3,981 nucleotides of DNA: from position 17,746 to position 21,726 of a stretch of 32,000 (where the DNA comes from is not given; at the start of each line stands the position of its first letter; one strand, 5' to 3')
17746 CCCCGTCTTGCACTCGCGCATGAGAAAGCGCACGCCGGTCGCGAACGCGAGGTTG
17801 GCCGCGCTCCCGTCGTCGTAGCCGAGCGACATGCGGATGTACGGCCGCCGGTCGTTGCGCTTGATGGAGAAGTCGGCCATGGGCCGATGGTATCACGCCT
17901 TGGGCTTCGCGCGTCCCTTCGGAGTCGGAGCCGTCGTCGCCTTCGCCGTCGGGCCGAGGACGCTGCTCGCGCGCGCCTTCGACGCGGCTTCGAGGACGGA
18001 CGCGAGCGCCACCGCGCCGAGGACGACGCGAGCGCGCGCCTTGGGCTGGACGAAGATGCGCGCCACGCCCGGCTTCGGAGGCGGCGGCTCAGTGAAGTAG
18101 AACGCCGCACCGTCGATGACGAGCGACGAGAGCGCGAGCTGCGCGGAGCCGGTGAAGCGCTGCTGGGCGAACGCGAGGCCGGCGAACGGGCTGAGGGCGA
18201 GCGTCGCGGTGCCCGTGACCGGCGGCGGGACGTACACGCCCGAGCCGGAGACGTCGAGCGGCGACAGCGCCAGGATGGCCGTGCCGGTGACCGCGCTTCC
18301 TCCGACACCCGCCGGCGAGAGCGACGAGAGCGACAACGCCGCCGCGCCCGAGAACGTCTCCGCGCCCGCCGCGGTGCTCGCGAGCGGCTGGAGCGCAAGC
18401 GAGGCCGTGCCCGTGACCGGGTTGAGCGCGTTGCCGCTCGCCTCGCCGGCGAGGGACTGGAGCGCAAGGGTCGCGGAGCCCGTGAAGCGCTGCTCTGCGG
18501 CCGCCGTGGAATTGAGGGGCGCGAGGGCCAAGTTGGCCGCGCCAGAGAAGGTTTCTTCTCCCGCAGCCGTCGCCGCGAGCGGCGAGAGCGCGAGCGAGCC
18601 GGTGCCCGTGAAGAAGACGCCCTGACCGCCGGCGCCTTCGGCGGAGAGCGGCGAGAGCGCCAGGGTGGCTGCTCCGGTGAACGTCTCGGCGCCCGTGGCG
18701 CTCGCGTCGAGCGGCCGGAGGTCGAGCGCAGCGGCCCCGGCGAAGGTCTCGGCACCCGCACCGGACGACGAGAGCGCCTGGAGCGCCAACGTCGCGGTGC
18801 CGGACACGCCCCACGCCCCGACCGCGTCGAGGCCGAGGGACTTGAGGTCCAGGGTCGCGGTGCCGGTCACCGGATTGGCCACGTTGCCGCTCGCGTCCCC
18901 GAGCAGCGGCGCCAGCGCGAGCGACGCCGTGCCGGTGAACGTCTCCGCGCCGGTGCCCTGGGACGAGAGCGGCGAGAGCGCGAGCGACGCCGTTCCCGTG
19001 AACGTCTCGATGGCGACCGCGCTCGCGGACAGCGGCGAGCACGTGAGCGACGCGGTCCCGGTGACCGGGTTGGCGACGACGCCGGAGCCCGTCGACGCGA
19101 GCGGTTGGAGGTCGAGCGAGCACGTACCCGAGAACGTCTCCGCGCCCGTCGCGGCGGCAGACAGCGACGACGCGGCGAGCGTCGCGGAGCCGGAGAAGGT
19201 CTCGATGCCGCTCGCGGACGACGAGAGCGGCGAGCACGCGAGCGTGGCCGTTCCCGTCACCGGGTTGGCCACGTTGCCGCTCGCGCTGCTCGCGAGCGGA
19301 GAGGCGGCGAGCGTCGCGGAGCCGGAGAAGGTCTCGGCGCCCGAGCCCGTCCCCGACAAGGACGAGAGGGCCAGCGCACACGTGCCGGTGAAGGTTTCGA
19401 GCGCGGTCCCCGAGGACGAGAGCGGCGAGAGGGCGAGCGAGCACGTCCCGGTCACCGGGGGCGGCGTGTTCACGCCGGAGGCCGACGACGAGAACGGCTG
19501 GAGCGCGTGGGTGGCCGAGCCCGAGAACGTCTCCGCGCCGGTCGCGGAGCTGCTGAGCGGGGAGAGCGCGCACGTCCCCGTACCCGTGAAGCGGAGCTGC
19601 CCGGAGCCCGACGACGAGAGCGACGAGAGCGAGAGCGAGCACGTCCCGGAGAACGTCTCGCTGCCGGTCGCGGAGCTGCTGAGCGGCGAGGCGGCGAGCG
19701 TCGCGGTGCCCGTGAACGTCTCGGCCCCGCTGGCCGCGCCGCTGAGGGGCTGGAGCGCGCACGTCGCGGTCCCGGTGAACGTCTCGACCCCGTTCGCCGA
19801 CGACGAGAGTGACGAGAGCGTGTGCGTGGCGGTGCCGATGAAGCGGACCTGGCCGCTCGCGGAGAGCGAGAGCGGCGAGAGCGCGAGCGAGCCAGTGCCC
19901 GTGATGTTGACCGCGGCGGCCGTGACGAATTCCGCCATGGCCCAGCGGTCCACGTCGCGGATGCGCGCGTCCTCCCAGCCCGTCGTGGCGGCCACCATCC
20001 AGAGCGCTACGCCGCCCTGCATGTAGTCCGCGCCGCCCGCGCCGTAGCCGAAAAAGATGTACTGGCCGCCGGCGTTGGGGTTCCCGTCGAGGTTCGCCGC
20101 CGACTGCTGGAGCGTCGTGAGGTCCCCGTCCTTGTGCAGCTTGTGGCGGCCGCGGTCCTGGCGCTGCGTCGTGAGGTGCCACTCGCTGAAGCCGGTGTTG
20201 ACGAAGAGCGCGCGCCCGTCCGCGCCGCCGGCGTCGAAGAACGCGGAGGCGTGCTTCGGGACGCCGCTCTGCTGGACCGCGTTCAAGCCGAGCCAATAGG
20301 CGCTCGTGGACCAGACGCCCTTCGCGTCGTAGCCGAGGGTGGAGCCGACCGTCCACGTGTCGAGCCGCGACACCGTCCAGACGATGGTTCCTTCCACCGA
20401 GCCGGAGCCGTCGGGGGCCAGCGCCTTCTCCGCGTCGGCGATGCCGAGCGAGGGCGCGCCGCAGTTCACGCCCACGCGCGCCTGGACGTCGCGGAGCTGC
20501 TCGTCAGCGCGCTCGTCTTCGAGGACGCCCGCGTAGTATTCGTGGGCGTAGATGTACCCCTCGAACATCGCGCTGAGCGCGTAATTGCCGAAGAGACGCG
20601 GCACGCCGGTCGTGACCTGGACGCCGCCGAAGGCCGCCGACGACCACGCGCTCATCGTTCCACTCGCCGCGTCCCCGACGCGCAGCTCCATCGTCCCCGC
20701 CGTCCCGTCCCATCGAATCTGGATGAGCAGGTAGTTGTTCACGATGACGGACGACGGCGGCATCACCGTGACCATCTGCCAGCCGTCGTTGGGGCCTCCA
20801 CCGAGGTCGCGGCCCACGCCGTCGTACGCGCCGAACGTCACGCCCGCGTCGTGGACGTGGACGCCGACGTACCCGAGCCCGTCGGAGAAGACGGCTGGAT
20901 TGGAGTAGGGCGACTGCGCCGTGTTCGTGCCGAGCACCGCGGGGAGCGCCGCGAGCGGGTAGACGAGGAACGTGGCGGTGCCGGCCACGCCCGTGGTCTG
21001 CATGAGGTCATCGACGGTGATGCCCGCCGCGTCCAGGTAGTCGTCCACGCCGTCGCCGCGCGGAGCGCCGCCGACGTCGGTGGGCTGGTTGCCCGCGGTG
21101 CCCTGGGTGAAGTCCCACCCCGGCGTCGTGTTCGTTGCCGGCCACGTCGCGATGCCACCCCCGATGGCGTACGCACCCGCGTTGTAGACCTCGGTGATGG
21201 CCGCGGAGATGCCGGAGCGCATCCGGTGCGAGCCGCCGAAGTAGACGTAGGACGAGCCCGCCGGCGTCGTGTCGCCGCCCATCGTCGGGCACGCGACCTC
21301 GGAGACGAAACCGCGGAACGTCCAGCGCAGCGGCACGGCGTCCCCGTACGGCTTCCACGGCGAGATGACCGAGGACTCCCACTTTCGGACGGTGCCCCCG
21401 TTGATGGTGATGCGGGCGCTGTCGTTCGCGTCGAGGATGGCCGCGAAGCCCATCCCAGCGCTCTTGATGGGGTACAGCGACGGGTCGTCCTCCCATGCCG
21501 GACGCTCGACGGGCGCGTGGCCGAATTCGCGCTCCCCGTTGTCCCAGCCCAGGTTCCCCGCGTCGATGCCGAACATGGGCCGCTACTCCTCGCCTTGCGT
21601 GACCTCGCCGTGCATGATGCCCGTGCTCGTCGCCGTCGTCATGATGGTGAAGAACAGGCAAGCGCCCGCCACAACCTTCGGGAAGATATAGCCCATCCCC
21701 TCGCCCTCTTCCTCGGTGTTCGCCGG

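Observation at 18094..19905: About 28 tandem 21-residue repeats make up half of a 1227-aa double-LamG fibre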

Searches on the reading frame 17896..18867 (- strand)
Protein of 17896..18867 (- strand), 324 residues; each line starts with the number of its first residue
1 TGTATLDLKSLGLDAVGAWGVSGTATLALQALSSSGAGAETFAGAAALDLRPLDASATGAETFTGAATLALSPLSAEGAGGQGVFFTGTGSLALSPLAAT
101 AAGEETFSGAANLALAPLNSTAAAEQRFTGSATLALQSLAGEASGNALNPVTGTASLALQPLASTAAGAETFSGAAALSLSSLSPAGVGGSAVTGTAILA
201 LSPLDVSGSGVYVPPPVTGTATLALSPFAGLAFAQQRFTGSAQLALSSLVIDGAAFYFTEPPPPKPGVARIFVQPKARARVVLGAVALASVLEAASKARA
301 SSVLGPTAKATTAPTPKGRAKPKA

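Call 70: predict_structure(alignment_id=A5)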
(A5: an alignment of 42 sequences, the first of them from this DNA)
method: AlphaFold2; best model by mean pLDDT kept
length: 324 residues; sequences in the alignment: 42
mean_pLDDT: 60.5   pTM: 0.49
mean pLDDT of the five models: 60.5, 43.5, 40.2, 38.9, 38.8
residues with pLDDT >= 90: 0; 70-90: 90; 50-70: 165; < 50: 69
segments of 3 or more residues with pLDDT < 50: 78-81, 143-146, 208-211, 254-262, 264-283, 301-324
pLDDT, mean of each block of 10 residues (from residue 1): 70 67 75 62 72 61 72 55 64 62 65 65 66 68 53 69 59 73 62 70 56 58 61 59 62 47 39 37 59 68 44 42 41
secondary structure, 60 per line:
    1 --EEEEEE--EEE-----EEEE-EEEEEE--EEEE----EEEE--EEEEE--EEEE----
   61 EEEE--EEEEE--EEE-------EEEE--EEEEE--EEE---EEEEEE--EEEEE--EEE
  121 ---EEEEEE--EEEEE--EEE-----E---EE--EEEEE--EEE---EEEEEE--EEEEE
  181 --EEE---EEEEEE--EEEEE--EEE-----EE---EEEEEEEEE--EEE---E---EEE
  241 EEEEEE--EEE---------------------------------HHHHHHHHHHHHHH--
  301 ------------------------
elements in order: E3-8 E11-13 E19-22 E24-29 E32-35 E40-43 E46-50 E53-56 E61-64 E67-71 E74-76 E84-87 E90-94 E97-99 E103-108 E111-115 E118-120 E124-129 E132-136 E139-141 E155-159 E162-164 E168-173 E176-180 E183-185 E189-194 E197-201 E204-206 E217-225 E228-230 E238-246 E249-251 H285-298
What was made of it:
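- On Single-chain beta-solenoid: The AlphaFold DSSP string shows three strands per unit, but at pLDDT 60.5 and in one of five models only (call 70).
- With a 42-sequence family alignment, AlphaFold gives three strands per unit and pLDDT 60-75 in the units (call 70). No residue is above 90 (call 70). The monomer AlphaFold model is weak (call 70), as expected for an obligate oligomer. AlphaFold confidence is low (call 70).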

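Call 72: fold_search(model_id=the predicted structure, library=pdb)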
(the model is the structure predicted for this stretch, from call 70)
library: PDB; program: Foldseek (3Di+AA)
matches with E <= 10: 41; with E <= 0.001: 0
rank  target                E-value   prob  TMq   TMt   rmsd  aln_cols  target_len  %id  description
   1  6p83_B                3.4e-01  0.07  0.12  0.12  14.9       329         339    9  E.coli LpxD in complex with compound 1o (released 2019-08-28)
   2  6n2c_B                5.5e-01  0.41  0.30  0.26   9.6       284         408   10  The Crystal Structure of Caldicellulosiruptor hydrothermalis Tapirin C-terminal domain (released 2018-12-19)
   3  4ihg_E                7.5e-01  0.06  0.15  0.14  14.2       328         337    9  Chasing Acyl Carrier Protein Through a Catalytic Cycle of Lipid A Production (released 2013-11-13)
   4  4ihh_E                8.3e-01  0.05  0.13  0.13  14.0       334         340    9  Chasing Acyl Carrier Protein Through a Catalytic Cycle of Lipid A Production (released 2013-11-13)
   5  5awf_A                1.1e+00  0.02  0.12  0.10  17.9       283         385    8  Crystal structure of SufB-SufC-SufD complex from Escherichia coli (released 2015-11-11)
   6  6n2b_B                1.3e+00  0.09  0.18  0.17  13.9       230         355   13  The Crystal Structure of Caldicellulosiruptor kristjanssonii Tapirin C-terminal domain (released 2018-12-19)
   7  6n2c_A                1.7e+00  0.25  0.32  0.26  10.5       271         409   11  The Crystal Structure of Caldicellulosiruptor hydrothermalis Tapirin C-terminal domain (released 2018-12-19)
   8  4ihg_D                1.9e+00  0.02  0.11  0.11  15.3       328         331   10  Chasing Acyl Carrier Protein Through a Catalytic Cycle of Lipid A Production (released 2013-11-13)
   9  3eh0_A                2.3e+00  0.03  0.13  0.13  13.8       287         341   10  Crystal Structure of LpxD from Escherichia coli (released 2009-08-18)
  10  4ihh_A                2.6e+00  0.02  0.12  0.12  15.0       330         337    8  Chasing Acyl Carrier Protein Through a Catalytic Cycle of Lipid A Production (released 2013-11-13)
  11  7qpk_B                2.7e+00  0.04  0.20  0.18  12.3       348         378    8  Structure of the A-region of Awp14 from Candida glabrata (released 2023-01-18)
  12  4e79_A                3.0e+00  0.02  0.13  0.13  14.0       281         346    8  Structure of LpxD from Acinetobacter baumannii at 2.66A resolution (P4322 form) (released 2013-01-16)
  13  3p4g_A                3.2e+00  0.11  0.30  0.32  10.6       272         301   11  X-ray crystal structure of a hyperactive, Ca2+-dependent, beta-helical antifreeze protein from an Antarctic bacterium (released 2011-04-27)
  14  4i84_A                3.2e+00  0.06  0.18  0.19  13.1       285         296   10  The crystal structure of the Haemophilus influenzae HxuA secretion domain involved in the two-partner secretion pathwa (released 2013-11-13)
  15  5awf_E                3.4e+00  0.02  0.16  0.15  17.1       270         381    8  Crystal structure of SufB-SufC-SufD complex from Escherichia coli (released 2015-11-11)
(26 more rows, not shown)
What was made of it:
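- The Foldseek top hits are mostly beta-solenoids: LpxD, tapirin, the MpAFP antifreeze protein, TPS domains, CsgA, FapC, and the 7-7-1 tail fibre (call 72).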

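Call 108: fold_search(model_id=the predicted structure, library=viral)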
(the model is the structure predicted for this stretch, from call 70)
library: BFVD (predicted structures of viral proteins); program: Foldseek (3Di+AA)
matches with E <= 10: 339; with E <= 0.001: 0
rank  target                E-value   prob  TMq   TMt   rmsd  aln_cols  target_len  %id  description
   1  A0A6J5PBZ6            1.9e-03  0.96  0.28  0.26  16.6       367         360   17  Uncharacterized protein [uncultured Caudovirales phage]
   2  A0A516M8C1            3.9e-03  0.63  0.20  0.17  15.5       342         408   18  (no name in the UniProt tables at hand)
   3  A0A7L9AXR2            5.3e-03  0.16  0.13  0.07  19.1       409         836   13  Uncharacterized protein [Pyramimonas orientalis virus]
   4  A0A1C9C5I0            6.9e-03  0.16  0.13  0.13  18.5       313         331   11  Uncharacterized protein [Heterosigma akashiwo virus 01]
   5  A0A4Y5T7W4            1.0e-02  0.84  0.26  0.31  12.0       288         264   17  Uncharacterized protein [Ranavirus ambystoma1]
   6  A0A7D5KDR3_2          1.1e-02  0.14  0.12  0.06  18.1       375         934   11  Uncharacterized protein [Synechococcus phage S-CAM7]
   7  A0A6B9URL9            2.4e-02  0.12  0.13  0.08  21.7       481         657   13  (no name in the UniProt tables at hand)
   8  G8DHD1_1              2.6e-02  0.91  0.36  0.15  15.4       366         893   10  (no name in the UniProt tables at hand)
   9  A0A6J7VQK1            2.8e-02  0.25  0.18  0.16  16.6       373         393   13  Uncharacterized protein [uncultured Caudovirales phage]
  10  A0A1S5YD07            3.4e-02  0.66  0.25  0.18  15.8       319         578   12  Mucin-like protein [Leptopilina boulardi filamentous virus]
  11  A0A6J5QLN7            4.0e-02  0.69  0.24  0.30  13.0       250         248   14  Uncharacterized protein [uncultured Caudovirales phage]
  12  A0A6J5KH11            4.0e-02  0.41  0.23  0.18  13.8       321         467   16  Uncharacterized protein [uncultured Caudovirales phage]
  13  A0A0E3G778            4.2e-02  0.07  0.12  0.05  24.3       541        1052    9  Baseplate wedge initiator [Synechococcus phage ACG-2014f]
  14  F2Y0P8                4.9e-02  0.14  0.18  0.17  15.4       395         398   15  (no name in the UniProt tables at hand)
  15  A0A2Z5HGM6            5.7e-02  0.18  0.16  0.20  13.4       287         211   14  (no name in the UniProt tables at hand)
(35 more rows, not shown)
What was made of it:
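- Foldseek finds nothing significant in PDB (best E 0.34, TM<=0.32) or BFVD (best E 1.9e-3, TM<=0.36) (calls 72, 108).
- Tried and rejected: Foldseek of the array model against PDB and BFVD found nothing significant (calls 72, 108).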

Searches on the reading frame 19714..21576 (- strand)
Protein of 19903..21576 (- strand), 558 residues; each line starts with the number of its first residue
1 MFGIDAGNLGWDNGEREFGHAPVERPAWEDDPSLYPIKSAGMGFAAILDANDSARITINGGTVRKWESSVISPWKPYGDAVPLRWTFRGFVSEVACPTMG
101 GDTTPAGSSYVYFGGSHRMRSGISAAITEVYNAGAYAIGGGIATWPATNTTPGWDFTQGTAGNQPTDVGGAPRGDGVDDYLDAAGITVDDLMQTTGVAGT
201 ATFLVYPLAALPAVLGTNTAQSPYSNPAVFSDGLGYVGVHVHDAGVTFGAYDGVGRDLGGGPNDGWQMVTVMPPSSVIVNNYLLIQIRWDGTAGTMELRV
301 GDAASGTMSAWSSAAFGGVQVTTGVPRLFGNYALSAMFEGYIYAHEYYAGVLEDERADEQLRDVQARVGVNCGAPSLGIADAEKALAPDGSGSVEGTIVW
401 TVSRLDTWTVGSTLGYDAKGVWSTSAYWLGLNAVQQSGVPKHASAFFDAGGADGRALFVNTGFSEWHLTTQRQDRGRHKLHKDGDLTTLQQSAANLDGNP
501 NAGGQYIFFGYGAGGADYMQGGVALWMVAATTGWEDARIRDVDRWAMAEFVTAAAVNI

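Call 20: find_homologous_proteins(query=window:19903-21576:-, max_evalue=0.001)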
Query seq(558 aa): 8000 candidates shared short words with the query, none scored E <= 0.001.

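Call 26: search_protein_families(library=pfam, proteins=[window:19903-21576:-], max_evalue=10)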
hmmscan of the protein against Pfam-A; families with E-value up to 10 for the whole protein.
seq(558 aa): 0 families

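Call 38: predict_structure(alignment_id=A3)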
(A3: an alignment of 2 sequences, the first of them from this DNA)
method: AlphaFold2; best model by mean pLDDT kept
length: 621 residues; sequences in the alignment: 2
mean_pLDDT: 29.6   pTM: 0.27
mean pLDDT of the five models: 29.6, 28.7, 27.5, 25.7, 25.4
residues with pLDDT >= 90: 0; 70-90: 0; 50-70: 24; < 50: 597
segments of 3 or more residues with pLDDT < 50: 1-269, 273-283, 291-294, 312-621
pLDDT, mean of each block of 10 residues (from residue 1): 26 27 32 28 24 26 26 25 24 23 24 22 21 21 23 24 22 24 31 37 39 30 28 37 43 35 39 44 50 50 52 41 31 25 26 30 30 26 28 29 27 28 28 27 30 28 24 23 24 26 26 25 26 26 28 28 29 32 32 33 33 32 32
secondary structure, 60 per line:
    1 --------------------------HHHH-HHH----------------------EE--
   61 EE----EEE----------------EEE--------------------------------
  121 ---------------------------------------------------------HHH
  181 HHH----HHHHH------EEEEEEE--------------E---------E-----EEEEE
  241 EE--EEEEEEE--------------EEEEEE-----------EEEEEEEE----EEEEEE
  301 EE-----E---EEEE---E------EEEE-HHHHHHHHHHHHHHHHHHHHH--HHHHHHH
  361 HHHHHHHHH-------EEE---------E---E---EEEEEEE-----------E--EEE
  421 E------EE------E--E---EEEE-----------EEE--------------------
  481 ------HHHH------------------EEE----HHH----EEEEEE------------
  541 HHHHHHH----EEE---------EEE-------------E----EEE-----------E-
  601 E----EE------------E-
elements in order: H27-30 E67-69 E86-88 H178-183 H188-192 E199-205 E236-242 E245-251 E266-271 E283-290 E295-302 E312-315 E326-329 H331-351 H354-369 E377-379 E397-403 E418-421 E443-446 E458-460 H487-490 E509-511 E523-528 H541-547 E552-554 E564-566 E585-587
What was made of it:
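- On Laminin G / concanavalin-A-like lectin: AlphaFold on residues 1-621 failed (pLDDT 29.6, call 38), so the fold could not be compared.
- Tried and rejected: AlphaFold on residues 1-621 with a 2-sequence alignment gave pLDDT 29.6 and is unusable (call 38).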

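Call 69: search_protein_families(library=ncbifam, proteins=[window:19903-21576:-], max_evalue=0.1)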
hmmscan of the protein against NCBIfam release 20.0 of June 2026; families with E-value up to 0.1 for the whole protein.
window:19903-21576:- (558 aa): 0 families
